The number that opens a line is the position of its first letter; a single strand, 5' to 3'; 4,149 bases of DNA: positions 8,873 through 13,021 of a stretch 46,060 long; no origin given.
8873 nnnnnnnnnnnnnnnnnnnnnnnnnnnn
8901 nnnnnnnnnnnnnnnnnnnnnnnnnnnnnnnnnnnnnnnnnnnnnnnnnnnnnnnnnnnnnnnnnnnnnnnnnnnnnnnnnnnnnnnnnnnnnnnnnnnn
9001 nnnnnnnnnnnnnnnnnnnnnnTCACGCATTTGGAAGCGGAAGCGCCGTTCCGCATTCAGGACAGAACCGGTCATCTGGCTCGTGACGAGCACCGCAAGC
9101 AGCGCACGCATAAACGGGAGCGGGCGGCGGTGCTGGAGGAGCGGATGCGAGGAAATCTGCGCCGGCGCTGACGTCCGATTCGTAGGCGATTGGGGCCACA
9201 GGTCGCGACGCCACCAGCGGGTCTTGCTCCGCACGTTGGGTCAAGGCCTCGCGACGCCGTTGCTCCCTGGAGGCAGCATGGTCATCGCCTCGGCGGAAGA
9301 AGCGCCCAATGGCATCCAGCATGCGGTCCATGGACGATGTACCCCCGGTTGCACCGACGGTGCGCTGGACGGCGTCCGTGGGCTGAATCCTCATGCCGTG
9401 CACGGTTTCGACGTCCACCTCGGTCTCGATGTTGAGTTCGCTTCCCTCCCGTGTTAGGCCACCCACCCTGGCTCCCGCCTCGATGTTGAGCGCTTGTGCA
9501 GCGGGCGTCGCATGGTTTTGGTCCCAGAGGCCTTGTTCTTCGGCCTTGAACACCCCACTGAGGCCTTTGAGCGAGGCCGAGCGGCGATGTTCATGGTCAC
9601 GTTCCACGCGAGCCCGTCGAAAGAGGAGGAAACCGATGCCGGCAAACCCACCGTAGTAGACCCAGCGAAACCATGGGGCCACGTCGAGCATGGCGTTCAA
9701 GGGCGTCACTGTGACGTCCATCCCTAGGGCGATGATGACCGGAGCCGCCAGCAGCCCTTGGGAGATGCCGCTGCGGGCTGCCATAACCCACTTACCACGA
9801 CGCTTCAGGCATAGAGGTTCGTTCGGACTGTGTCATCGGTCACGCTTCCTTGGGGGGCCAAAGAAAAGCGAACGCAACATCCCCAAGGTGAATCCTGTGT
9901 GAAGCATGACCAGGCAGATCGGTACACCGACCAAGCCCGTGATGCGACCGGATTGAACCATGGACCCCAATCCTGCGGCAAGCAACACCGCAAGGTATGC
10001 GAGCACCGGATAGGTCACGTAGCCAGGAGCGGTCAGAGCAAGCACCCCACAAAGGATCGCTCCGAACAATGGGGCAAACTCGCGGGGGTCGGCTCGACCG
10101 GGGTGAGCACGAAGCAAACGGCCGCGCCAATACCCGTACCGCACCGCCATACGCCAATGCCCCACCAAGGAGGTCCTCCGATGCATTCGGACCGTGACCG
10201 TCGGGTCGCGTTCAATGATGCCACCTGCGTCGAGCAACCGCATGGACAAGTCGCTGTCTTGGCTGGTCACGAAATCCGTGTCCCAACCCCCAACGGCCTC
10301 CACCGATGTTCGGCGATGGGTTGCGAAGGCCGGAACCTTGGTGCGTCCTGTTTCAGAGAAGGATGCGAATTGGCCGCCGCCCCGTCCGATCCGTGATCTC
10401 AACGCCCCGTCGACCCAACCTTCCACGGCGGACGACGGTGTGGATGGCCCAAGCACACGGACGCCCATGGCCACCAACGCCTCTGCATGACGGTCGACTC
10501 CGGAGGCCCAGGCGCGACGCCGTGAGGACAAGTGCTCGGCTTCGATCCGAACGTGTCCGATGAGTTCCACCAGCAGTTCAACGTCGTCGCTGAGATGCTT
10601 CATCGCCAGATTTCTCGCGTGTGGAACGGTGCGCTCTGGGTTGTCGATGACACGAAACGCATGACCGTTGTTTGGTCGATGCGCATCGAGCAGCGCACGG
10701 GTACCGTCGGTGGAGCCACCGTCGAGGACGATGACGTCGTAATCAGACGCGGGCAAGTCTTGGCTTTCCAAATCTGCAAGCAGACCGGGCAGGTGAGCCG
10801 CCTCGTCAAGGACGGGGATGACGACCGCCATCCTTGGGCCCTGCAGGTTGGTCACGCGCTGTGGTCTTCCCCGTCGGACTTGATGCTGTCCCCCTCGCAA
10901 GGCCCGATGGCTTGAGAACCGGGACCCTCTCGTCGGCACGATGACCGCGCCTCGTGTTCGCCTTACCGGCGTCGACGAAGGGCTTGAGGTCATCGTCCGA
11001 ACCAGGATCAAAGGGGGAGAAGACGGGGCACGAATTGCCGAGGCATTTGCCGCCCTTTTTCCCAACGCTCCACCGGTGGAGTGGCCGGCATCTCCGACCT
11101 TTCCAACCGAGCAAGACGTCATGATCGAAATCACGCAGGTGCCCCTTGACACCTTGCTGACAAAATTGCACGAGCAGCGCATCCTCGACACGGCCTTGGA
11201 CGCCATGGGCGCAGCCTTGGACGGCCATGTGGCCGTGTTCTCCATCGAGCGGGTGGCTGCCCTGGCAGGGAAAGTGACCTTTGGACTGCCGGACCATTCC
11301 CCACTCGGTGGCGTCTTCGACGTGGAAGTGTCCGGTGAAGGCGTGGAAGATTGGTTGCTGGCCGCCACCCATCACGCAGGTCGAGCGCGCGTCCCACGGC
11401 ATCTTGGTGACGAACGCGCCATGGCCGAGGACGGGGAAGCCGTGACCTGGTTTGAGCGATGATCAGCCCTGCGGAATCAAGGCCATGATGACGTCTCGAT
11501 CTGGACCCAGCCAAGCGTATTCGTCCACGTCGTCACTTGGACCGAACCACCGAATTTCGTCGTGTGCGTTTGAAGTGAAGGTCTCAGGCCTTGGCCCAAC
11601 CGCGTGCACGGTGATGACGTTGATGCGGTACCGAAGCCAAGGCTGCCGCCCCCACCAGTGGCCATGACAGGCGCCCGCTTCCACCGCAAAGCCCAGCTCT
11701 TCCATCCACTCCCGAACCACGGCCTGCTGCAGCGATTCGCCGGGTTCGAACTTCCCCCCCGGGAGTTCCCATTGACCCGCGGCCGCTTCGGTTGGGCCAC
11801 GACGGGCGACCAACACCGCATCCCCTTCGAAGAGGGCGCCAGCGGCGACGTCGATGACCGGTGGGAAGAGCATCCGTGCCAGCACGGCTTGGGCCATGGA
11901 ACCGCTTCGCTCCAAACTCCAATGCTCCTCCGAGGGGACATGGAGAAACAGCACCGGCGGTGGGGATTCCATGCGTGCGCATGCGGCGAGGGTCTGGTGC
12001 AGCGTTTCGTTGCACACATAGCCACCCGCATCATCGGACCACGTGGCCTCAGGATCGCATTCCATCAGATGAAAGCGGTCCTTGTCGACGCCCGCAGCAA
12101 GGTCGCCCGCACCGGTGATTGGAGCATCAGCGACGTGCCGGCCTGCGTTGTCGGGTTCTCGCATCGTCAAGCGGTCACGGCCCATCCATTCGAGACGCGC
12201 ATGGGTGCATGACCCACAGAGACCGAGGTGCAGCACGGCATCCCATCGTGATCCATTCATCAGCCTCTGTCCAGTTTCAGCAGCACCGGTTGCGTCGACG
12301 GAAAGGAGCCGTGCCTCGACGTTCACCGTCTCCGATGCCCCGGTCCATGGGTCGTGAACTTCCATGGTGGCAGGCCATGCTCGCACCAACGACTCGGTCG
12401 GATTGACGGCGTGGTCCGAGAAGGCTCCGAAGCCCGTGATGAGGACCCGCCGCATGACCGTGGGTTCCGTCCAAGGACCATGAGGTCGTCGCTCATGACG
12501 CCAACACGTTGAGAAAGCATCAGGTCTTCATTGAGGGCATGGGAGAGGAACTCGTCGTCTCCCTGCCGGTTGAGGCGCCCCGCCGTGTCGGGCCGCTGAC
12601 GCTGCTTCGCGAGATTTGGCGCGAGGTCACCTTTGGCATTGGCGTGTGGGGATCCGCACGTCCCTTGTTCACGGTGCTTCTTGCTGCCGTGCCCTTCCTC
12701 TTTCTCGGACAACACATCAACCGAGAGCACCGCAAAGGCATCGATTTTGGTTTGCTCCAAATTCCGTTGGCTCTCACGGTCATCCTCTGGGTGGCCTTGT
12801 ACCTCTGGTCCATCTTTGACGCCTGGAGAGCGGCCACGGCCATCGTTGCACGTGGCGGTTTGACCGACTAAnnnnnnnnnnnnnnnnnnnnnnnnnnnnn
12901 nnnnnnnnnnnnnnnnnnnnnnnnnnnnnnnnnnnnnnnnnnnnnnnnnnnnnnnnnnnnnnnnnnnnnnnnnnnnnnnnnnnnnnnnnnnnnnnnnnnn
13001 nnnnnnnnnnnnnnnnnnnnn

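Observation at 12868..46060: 33-kb cell-envelope island: two protease-coupled giant-protein operons flanking a pilin-like operon, with a dedicated OST and STAND regulator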

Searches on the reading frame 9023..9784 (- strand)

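Call 10: search_protein_families(library=pfam, proteins=[window:9023-9784:-], max_evalue=0.001)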
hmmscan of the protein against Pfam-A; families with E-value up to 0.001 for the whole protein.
window:9023-9784:- (253 aa): 4 families
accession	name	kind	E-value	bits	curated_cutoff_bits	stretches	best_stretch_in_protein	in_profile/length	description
PF13248.11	Zn_ribbon_3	-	2.6e-06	27.1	27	1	226-246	4-24/26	zinc-ribbon domain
PF13240.11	Zn_Ribbon_1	-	5.6e-06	26.4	25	1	227-248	2-23/23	zinc-ribbon domain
PF12773.13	DZR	-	9.9e-05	22.9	27.3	1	227-248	1-22/45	Double zinc ribbon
PF23455.1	DUF7129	-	0.0006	20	30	0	220-247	7-36/45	Domain of unknown function (DUF7129)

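Call 88: search_protein_families(library=ncbifam, proteins=[window:9023-9784:-], max_evalue=0.001)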
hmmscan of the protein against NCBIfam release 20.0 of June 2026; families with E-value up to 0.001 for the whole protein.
window:9023-9784:- (253 aa): 0 families

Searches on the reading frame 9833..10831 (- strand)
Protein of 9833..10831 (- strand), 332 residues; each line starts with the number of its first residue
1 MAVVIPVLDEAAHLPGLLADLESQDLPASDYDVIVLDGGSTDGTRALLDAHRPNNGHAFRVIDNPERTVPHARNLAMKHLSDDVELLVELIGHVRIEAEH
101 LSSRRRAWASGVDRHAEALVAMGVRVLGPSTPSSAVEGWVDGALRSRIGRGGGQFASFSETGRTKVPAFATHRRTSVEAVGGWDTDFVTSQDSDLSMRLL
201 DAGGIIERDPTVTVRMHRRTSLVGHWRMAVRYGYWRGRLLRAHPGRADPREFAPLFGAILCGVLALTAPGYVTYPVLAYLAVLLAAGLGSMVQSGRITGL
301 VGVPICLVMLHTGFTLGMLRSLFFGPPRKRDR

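Call 88: search_protein_families(library=ncbifam, proteins=[window:9833-10831:-], max_evalue=0.001)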
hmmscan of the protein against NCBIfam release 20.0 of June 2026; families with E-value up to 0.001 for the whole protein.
window:9833-10831:- (332 aa): 6 families
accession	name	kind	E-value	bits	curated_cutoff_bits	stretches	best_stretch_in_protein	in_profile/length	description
TIGR03965.1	mycofact_glyco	equivalog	6.9e-18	64.8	280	1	2-297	77-358/467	mycofactocin biosynthesis glycosyltransferase MftF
NF041875.1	EPS_EpsD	equivalog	3.4e-16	59.6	370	1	2-244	2-235/325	exopolysaccharide biosynthesis glycosyltransferase EpsD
TIGR04283.1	glyco_like_mftF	equivalog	7.4e-09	35.5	182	1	2-50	2-48/221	TIGR04283 family arsenosugar biosynthesis glycosyltransferase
TIGR03937.1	PgaC_IcaA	equivalog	4e-08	32.6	422.3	0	169-232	204-266/407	poly-beta-1,6-N-acetyl-D-glucosamine synthase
NF007482.0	PRK10073.1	equivalog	6.9e-05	22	423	1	2-78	9-82/334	glycosyltransferase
NF038302.1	EPS_HpsE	equivalog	0.00011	21.2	300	1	2-79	4-84/307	hormogonium polysaccharide biosynthesis glycosyltransferase HpsE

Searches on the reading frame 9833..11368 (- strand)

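Call 10: search_protein_families(library=pfam, proteins=[window:9833-11368:-], max_evalue=0.001)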
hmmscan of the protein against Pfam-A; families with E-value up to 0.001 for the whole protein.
window:9833-11368:- (511 aa): 2 families
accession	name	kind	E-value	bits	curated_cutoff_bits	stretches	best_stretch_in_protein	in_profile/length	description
PF00535.33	Glycos_transf_2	-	1e-11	45.5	23.3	1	182-263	2-81/168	Glycosyl transferase family 2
PF13632.12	Glyco_trans_2_3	-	1.4e-05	25.4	27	1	349-467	77-196/198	Glycosyl transferase family group 2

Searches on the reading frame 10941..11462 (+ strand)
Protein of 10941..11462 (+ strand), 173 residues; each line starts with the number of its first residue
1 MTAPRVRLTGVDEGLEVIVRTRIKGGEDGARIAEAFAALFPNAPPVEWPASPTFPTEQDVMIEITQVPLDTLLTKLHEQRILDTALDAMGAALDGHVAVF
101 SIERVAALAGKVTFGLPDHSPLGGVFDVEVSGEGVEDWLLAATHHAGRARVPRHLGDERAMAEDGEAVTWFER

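Call 65: search_protein_families(library=pfam, proteins=[window:10941-11462:+], max_evalue=0.1)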
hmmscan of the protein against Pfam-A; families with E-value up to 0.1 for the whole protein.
window:10941-11462:+ (173 aa): 0 families

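Call 88: search_protein_families(library=ncbifam, proteins=[window:10941-11462:+], max_evalue=0.001)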
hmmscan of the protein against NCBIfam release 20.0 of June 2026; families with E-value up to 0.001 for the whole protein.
window:10941-11462:+ (173 aa): 1 family
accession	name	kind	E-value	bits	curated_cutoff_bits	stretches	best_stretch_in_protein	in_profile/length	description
NF001687.0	PRK00447.1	equivalog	1.6e-08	34.6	149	1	16-145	4-133/145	hypothetical protein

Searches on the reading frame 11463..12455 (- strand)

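Call 10: search_protein_families(library=pfam, proteins=[window:11463-12455:-], max_evalue=0.001)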
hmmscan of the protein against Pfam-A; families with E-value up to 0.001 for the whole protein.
window:11463-12455:- (330 aa): 3 families
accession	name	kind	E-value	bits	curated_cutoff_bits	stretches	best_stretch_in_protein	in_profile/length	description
PF00293.34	NUDIX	-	5.4e-16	59.2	21.1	1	203-308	4-117/134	NUDIX domain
PF01470.22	Peptidase_C15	-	1.9e-11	44.8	22.7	1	3-175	2-169/204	Pyroglutamyl peptidase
PF14815.12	NUDIX_4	-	7.7e-10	39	35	1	205-323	2-111/113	NUDIX domain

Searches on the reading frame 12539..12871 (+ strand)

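Call 65: search_protein_families(library=pfam, proteins=[window:12539-12871:+], max_evalue=0.1)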
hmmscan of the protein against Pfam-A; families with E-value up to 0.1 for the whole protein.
window:12539-12871:+ (110 aa): 1 family
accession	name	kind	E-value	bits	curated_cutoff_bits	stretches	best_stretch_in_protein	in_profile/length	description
PF19862.4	DUF6336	-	0.0048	17.7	25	1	36-92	13-67/128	Family of unknown function (DUF6336)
